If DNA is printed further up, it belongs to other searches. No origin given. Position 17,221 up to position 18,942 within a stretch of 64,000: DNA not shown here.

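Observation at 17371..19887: Lgt-like transferase + small Cys/lipobox membrane protein + tetraether-synthase-like radical SAM: candidate undescribed lipid or lipoprotein cross-linking system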

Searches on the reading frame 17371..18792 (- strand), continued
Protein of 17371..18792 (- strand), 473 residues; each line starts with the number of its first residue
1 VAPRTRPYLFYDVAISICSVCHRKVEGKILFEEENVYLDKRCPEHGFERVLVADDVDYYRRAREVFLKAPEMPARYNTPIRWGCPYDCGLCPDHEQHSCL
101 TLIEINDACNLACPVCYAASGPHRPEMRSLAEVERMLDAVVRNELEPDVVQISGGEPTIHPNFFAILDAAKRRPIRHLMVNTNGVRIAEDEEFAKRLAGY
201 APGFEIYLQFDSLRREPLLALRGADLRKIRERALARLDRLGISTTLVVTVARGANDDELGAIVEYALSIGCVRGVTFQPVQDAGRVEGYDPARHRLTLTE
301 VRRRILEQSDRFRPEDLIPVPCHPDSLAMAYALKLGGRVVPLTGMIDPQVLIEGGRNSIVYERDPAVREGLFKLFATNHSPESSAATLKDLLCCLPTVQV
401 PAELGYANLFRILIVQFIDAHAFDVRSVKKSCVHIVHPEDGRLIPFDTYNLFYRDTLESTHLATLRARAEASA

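Call 54: search_protein_families(library=ncbifam, alignment_id=A4, max_evalue=1e-20)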
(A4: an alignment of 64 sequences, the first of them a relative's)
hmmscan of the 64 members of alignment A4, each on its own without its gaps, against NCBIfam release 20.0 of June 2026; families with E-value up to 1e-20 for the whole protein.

A. member 1, P0001 (473 aa): 3 families
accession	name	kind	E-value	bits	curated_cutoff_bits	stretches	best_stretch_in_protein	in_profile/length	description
NF045646.2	rSAM_Se_TrsS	equivalog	7.5e-88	295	490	1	15-452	4-432/441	radical SAM (seleno)protein TrsS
NF045702.1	rSAM_GDGT_ether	equivalog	6.7e-76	255.9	450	1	15-323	3-312/486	tetraether lipid synthase Tes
NF045703.1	rSAM_Tes_intein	exception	4.6e-39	134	1700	0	145-322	642-816/1040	tetraether lipid synthase Tes, intein-containing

B. families by the number of members that match (of 64 scanned): 10 families
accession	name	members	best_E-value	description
NF045646.2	rSAM_Se_TrsS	64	1.7e-182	radical SAM (seleno)protein TrsS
NF045702.1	rSAM_GDGT_ether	64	4.9e-144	tetraether lipid synthase Tes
NF045703.1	rSAM_Tes_intein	59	3e-96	tetraether lipid synthase Tes, intein-containing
TIGR02666.1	moaA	7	6.2e-29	GTP 3',8-cyclase MoaA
NF001199.0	PRK00164.2-1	6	2.1e-28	GTP 3',8-cyclase MoaA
TIGR02668.1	moaA_archaeal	6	1.7e-27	GTP 3',8-cyclase MoaA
TIGR04055.1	rSAM_NirJ2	3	2.4e-23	putative heme d1 biosynthesis radical SAM protein NirJ2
TIGR04054.1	rSAM_NirJ1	2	1e-21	putative heme d1 biosynthesis radical SAM protein NirJ1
TIGR04546.1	rSAM_ahbC_deAc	1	1.6e-22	12,18-didecarboxysiroheme deacetylase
TIGR04317.1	W_rSAM_matur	1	3.1e-22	tungsten cofactor oxidoreductase radical SAM maturase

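Call 56: search_protein_families(library=ncbifam, proteins=[P0133, P0134, P0139, P0160, P0168, P0173, P0145, P0149, P0163, P0137], max_evalue=1e-40)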
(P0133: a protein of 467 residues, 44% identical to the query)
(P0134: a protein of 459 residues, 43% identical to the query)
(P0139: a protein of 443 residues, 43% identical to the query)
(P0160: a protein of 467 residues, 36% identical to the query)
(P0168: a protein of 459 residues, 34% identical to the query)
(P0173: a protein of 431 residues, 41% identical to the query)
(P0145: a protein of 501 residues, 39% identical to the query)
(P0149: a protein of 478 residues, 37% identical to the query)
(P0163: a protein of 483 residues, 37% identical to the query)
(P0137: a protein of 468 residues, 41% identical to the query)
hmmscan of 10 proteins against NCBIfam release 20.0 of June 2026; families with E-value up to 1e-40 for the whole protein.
P0133 (467 aa): 2 families
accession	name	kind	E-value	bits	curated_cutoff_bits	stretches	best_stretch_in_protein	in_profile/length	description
NF045646.2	rSAM_Se_TrsS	equivalog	1.6e-78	264.3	490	1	14-458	2-432/441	radical SAM (seleno)protein TrsS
NF045702.1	rSAM_GDGT_ether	equivalog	3.7e-67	227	450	1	15-324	2-311/486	tetraether lipid synthase Tes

P0134 (459 aa): 2 families
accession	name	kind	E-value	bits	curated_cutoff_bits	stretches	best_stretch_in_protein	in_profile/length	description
NF045646.2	rSAM_Se_TrsS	equivalog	2.5e-63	214.2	490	1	15-326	2-310/441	radical SAM (seleno)protein TrsS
NF045702.1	rSAM_GDGT_ether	equivalog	9.4e-53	179.5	450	1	16-327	2-313/486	tetraether lipid synthase Tes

P0139 (443 aa): 2 families
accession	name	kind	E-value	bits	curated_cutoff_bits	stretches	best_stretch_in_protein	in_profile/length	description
NF045646.2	rSAM_Se_TrsS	equivalog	1.2e-72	244.9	490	1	25-440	9-431/441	radical SAM (seleno)protein TrsS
NF045702.1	rSAM_GDGT_ether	equivalog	8.3e-52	176.4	450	1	25-324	8-311/486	tetraether lipid synthase Tes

P0160 (467 aa): 3 families
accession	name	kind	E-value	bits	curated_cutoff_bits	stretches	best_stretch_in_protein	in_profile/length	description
NF045646.2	rSAM_Se_TrsS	equivalog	1.3e-106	356.9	490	1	22-460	2-431/441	radical SAM (seleno)protein TrsS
NF045702.1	rSAM_GDGT_ether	equivalog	3.9e-91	306.1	450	1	22-341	1-324/486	tetraether lipid synthase Tes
NF045703.1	rSAM_Tes_intein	exception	7.9e-48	163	1700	0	141-329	631-817/1040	tetraether lipid synthase Tes, intein-containing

P0168 (459 aa): 2 families
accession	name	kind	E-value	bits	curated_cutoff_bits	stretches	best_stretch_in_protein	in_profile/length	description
NF045646.2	rSAM_Se_TrsS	equivalog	3.4e-93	312.6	490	1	15-453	4-431/441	radical SAM (seleno)protein TrsS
NF045702.1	rSAM_GDGT_ether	equivalog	1.3e-73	248.3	450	1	15-323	3-313/486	tetraether lipid synthase Tes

P0173 (431 aa): 2 families
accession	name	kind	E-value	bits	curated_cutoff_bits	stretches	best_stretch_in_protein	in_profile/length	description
NF045646.2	rSAM_Se_TrsS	equivalog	6.6e-66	222.7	490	1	11-309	5-306/441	radical SAM (seleno)protein TrsS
NF045702.1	rSAM_GDGT_ether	equivalog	1.8e-47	162.1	450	1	11-315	4-314/486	tetraether lipid synthase Tes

P0145 (501 aa): 3 families
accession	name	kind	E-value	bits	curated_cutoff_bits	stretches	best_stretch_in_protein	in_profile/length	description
NF045646.2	rSAM_Se_TrsS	equivalog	2.5e-96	322.9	490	1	27-475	3-437/441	radical SAM (seleno)protein TrsS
NF045702.1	rSAM_GDGT_ether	equivalog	1.9e-86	290.7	450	1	27-336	2-314/486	tetraether lipid synthase Tes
NF045703.1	rSAM_Tes_intein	exception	1.3e-48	165.6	1700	0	153-333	638-816/1040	tetraether lipid synthase Tes, intein-containing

P0149 (478 aa): 3 families
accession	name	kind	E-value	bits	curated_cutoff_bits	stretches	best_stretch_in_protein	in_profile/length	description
NF045646.2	rSAM_Se_TrsS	equivalog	1.4e-105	353.4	490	1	21-475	3-436/441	radical SAM (seleno)protein TrsS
NF045702.1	rSAM_GDGT_ether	equivalog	4.3e-94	315.9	450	1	21-330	2-312/486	tetraether lipid synthase Tes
NF045703.1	rSAM_Tes_intein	exception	1.1e-54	185.7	1700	0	135-471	626-980/1040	tetraether lipid synthase Tes, intein-containing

P0163 (483 aa): 2 families
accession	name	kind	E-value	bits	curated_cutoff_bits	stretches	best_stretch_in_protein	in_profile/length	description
NF045646.2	rSAM_Se_TrsS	equivalog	5.3e-82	275.7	490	1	8-457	2-431/441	radical SAM (seleno)protein TrsS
NF045702.1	rSAM_GDGT_ether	equivalog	4.9e-80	269.5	450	1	9-319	2-315/486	tetraether lipid synthase Tes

P0137 (468 aa): 3 families
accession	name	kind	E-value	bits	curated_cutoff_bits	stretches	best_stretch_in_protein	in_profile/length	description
NF045702.1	rSAM_GDGT_ether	equivalog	8.1e-108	361.1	450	1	14-320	2-314/486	tetraether lipid synthase Tes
NF045646.2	rSAM_Se_TrsS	equivalog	2e-106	356.2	490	1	14-441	3-430/441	radical SAM (seleno)protein TrsS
NF045703.1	rSAM_Tes_intein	exception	6e-66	223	1700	0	144-317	644-816/1040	tetraether lipid synthase Tes, intein-containing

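Call 57: predict_structure(alignment_id=A3)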
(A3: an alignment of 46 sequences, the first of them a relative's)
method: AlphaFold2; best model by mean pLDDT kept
length: 473 residues; sequences in the alignment: 46
mean_pLDDT: 70.4   pTM: 0.76
mean pLDDT of the five models: 70.4, 69.4, 67.4, 67.1, 57.8
residues with pLDDT >= 90: 141; 70-90: 115; 50-70: 107; < 50: 110
segments of 3 or more residues with pLDDT < 50: 1-13, 62-97, 346-378, 385-399, 420-430
pLDDT, mean of each block of 10 residues (from residue 1): 27 53 63 72 80 63 38 31 36 46 90 72 91 94 79 93 98 91 96 97 91 95 93 97 93 93 95 88 56 78 92 74 65 82 54 33 40 45 51 43 73 70 38 74 66 59 59 62
secondary structure, 60 per line:
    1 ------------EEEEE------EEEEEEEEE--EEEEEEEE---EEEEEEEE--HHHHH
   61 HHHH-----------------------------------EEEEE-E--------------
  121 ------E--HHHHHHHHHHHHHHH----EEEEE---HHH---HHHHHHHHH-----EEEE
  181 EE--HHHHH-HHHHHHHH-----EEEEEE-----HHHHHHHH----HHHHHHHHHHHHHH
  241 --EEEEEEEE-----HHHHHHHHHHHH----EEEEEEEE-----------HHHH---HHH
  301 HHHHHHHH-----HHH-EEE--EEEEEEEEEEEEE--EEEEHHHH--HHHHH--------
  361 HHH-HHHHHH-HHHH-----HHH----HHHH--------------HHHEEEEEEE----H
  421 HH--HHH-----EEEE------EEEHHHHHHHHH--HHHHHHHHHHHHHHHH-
elements in order: E13-17 E24-32 E35-42 E46-53 H56-64 E100-104 H130-144 E149-153 H163-171 E177-182 H185-189 H191-198 E204-209 H215-222 H227-240 E243-250 H256-267 E272-279 H291-294 H298-308 E318-320 E323-335 E338-341 H342-345 H348-352 H365-370 H372-375 H388-391 E409-415 E433-436 E443-445 H446-454 H457-472

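Call 61: fold_search(model_id=the predicted structure, library=pdb)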
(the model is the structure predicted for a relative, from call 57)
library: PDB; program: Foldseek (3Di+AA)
matches with E <= 10: 1363; with E <= 0.001: 105
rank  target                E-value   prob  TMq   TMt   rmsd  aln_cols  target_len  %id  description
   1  7tom                  2.0e-31  1.00  0.71  0.68   6.4       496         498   26  X-ray crystal structure of glycerol dibiphytanyl glycerol tetraether - macrocyclic archaeol synthase (GDGT-MAS) from Met (released 2022-08-31)
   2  7tol                  5.8e-30  1.00  0.73  0.70   6.4       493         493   28  X-ray crystal structure of glycerol dibiphytanyl glycerol tetraether - macrocyclic archaeol synthase (GDGT-MAS) from Met (released 2022-08-31)
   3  6efn                  6.7e-11  1.00  0.38  0.47   2.7       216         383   20  Structure of a RiPP maturase, SkfB (released 2018-10-24)
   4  9dfn                  4.7e-09  1.00  0.38  0.61   3.2       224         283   16  X-ray crystal structure of the second viperin-like enzyme from Trichoderma virens with bound CTP and SAM (released 2025-02-19)
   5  5v1t_A                7.5e-09  1.00  0.38  0.40  13.2       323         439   14  Crystal structure of Streptococcus suis SuiB bound to precursor peptide SuiA (released 2017-08-30)
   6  5v1s_B                1.1e-08  1.00  0.37  0.40  12.4       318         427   13  Crystal structure of Streptococcus suis SuiB bound to S-adenosylmethionine (released 2017-08-30)
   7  5v1q_A                1.2e-08  1.00  0.37  0.41  13.2       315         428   14  Crystal structure of Streptococcus suis SuiB (released 2017-08-30)
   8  5v1s_A                1.5e-08  1.00  0.38  0.42   3.2       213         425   17  Crystal structure of Streptococcus suis SuiB bound to S-adenosylmethionine (released 2017-08-30)
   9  5v1q_B                1.8e-08  1.00  0.38  0.41  14.1       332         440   14  Crystal structure of Streptococcus suis SuiB (released 2017-08-30)
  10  9dfu                  2.5e-08  1.00  0.37  0.60   3.3       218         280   17  X-ray crystal structure of the second Viperin-like enzyme from T. virens variant F40H with bound CTP and SAM (released 2025-02-19)
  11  7n7h                  3.5e-08  1.00  0.37  0.58  12.6       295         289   14  X-ray crystal structure of Viperin-like enzyme from Nematostella vectensis (released 2021-07-07)
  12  1tv7_A                3.7e-08  1.00  0.39  0.54   4.6       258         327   17  Structure of the S-adenosylmethionine dependent Enzyme MoaA (released 2004-08-31)
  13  2fb2_A                7.7e-08  1.00  0.36  0.51   3.9       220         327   18  Structure of the MoaA Arg17/266/268/Ala triple mutant (released 2006-05-09)
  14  4k39_B                9.1e-08  1.00  0.31  0.39   3.3       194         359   21  Native anSMEcpe with bound AdoMet and Cp18Cys peptide (released 2013-05-08)
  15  9dfw_B                1.3e-07  1.00  0.37  0.57   3.6       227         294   14  X-ray crystal structure of an engineered Viperin-like enzyme from T. virens with bound CTP and SAM (released 2025-02-12)
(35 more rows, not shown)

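Call 67: search_protein_families(library=padloc, proteins=[window:17371-18792:-], max_evalue=0.001)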
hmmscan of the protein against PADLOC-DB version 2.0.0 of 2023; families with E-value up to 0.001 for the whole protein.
window:17371-18792:- (473 aa): 2 families
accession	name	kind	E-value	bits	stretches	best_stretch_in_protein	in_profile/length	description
PDLC02903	pVip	-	1e-11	42.8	1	105-201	6-93/257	Viperins not associated with kinases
PDLC02904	pVip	-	9.2e-11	39.7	1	105-191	9-92/262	Viperins associated with kinases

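Call 70: find_homologous_proteins(query=P0133, max_evalue=1e-30)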
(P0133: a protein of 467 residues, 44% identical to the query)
Query P0133 (467 aa): 4285 proteins with E <= 1e-30 among 8000 candidates; the best 120 are listed.
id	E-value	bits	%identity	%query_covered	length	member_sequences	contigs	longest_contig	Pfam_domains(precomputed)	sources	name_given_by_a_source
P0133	0.0e+0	1103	100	100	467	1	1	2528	PF23545.2,PF04055.28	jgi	jgi:uncharacterized radical SAM superfamily Fe-S cluster-containing enzyme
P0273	4.6e-236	802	74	98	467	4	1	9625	PF23545.2,PF04055.28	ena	-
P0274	2.2e-234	797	72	98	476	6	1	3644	PF23545.2,PF04055.28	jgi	-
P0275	2.1e-229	780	71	98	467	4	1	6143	PF23545.2,PF04055.28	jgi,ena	-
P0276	8.3e-229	778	72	98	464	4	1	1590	PF23545.2,PF04055.28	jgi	jgi:uncharacterized radical SAM superfamily Fe-S cluster-containing enzyme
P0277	1.1e-228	778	72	98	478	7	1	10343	PF23545.2,PF04055.28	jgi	-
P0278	2.0e-226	770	70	98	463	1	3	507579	PF23545.2,PF04055.28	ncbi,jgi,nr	ncbi:MAG: hypothetical protein KU37_08580 [Sulfuricurvum sp. PC08-66]|nr:MAG: hypothetical protein K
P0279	4.0e-226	769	70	98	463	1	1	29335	PF23545.2,PF04055.28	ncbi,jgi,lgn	-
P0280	5.2e-226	769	71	98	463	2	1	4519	PF23545.2,PF04055.28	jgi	-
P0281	1.4e-223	761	70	98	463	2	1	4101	PF23545.2,PF04055.28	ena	-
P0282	2.3e-223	760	69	98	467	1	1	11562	PF23545.2,PF04055.28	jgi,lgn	jgi:uncharacterized radical SAM superfamily Fe-S cluster-containing enzyme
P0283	3.8e-223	760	69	98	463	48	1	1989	PF23545.2,PF04055.28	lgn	-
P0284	1.4e-222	758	68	98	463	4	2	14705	PF23545.2,PF04055.28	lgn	-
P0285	3.1e-221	753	69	98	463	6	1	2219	PF23545.2,PF04055.28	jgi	jgi:hypothetical protein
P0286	4.8e-221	753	68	98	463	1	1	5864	PF23545.2,PF04055.28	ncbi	-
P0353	1.8e-209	715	64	99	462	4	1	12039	PF23545.2,PF04055.28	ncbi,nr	ncbi:hypothetical protein AUK10_04215 [Candidatus Gracilibacteria bacterium CG2_30_37_12]|nr:MAG: hy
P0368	4.2e-206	703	64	98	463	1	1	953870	PF23545.2,PF04055.28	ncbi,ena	-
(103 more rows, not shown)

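Call 71: find_encoding_contigs(protein=P0278, flank=4000, max_places=2)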
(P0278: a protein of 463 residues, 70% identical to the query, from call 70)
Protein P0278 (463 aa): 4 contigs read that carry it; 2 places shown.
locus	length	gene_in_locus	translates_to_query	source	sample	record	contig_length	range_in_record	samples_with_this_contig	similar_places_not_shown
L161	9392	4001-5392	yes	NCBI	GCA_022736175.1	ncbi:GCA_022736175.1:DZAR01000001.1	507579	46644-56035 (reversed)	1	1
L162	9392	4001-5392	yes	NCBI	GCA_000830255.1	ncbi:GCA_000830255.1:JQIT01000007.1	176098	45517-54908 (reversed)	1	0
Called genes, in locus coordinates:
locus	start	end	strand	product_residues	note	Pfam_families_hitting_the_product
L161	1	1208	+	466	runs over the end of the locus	PF01406:tRNA-synt_1e, PF00133:tRNA-synt_1 (faint), PF09334:tRNA-synt_1g, PF23493:CysS_C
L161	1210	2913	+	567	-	PF00664:ABC_membrane, PF00005:ABC_tran, PF02463:SMC_N (weak), PF09818:ABC_ATPase (weak)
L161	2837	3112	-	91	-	-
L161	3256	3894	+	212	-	PF01790:LGT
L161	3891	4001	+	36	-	-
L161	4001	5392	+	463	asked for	PF23545:Zn_ribbon_HMPTM, PF04055:Radical_SAM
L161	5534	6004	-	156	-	PF00583:Acetyltransf_1, PF13673:Acetyltransf_10, PF13508:Acetyltransf_7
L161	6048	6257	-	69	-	PF20110:DUF6500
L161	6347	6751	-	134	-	-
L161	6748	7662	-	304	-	PF01145:Band_7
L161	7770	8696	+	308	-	PF03734:YkuD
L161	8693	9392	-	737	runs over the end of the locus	PF18072:FGAR-AT_linker, PF00586:AIRS, PF02769:AIRS_C, PF00586:AIRS, PF02769:AIRS_C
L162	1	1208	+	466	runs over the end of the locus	PF01406:tRNA-synt_1e, PF00133:tRNA-synt_1 (faint), PF09334:tRNA-synt_1g, PF23493:CysS_C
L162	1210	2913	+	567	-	PF00664:ABC_membrane, PF00005:ABC_tran, PF02463:SMC_N (weak), PF09818:ABC_ATPase (weak)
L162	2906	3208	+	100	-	-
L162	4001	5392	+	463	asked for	PF23545:Zn_ribbon_HMPTM, PF04055:Radical_SAM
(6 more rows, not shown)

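Call 72: find_encoding_contigs(protein=P0353, flank=4000, max_places=2)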
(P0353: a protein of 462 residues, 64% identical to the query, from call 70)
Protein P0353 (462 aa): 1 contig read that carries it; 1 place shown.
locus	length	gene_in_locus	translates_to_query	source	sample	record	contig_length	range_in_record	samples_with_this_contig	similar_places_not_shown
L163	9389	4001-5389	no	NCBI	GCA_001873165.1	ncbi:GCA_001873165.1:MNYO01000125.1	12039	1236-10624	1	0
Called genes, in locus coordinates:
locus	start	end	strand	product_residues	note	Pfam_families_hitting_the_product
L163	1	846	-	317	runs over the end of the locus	PF04280:Tim44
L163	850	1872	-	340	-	PF13421:Band_7_1, PF01145:Band_7 (faint), PF09851:SHOCT (weak)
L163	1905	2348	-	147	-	PF03994:DUF350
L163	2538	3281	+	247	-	PF01790:LGT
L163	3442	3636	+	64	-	-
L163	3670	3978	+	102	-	-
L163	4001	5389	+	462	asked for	PF23545:Zn_ribbon_HMPTM (weak), PF04055:Radical_SAM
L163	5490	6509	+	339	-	-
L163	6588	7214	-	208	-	-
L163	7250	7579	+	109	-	PF00132:Hexapep (faint)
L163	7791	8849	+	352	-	PF00953:Glycos_transf_4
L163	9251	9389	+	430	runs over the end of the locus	-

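Call 73: find_encoding_contigs(protein=P0368, flank=4000, max_places=2)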
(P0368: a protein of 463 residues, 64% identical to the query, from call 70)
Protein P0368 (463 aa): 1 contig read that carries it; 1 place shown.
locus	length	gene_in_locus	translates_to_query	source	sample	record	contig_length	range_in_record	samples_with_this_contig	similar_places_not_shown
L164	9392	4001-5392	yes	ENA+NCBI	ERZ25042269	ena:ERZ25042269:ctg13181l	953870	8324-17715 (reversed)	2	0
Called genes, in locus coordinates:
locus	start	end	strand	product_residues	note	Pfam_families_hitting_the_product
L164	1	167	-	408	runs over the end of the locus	PF00202:Aminotran_3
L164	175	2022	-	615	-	PF00571:CBS, PF00512:HisKA (weak), PF02518:HATPase_c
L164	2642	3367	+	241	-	PF01790:LGT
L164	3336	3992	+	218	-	-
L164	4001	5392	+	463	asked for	PF23545:Zn_ribbon_HMPTM (weak), PF04055:Radical_SAM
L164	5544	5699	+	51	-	-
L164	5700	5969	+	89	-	PF00708:Acylphosphatase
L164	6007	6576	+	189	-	PF01442:Apolipoprotein (weak), PF00034:Cytochrom_C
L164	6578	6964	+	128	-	PF04241:DUF423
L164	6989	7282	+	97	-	-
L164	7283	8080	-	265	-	PF08501:Shikimate_dh_N, PF18317:SDH_C (weak)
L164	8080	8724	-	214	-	-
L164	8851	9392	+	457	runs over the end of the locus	PF00270:DEAD, PF04851:ResIII, PF00271:Helicase_C, PF03880:DbpA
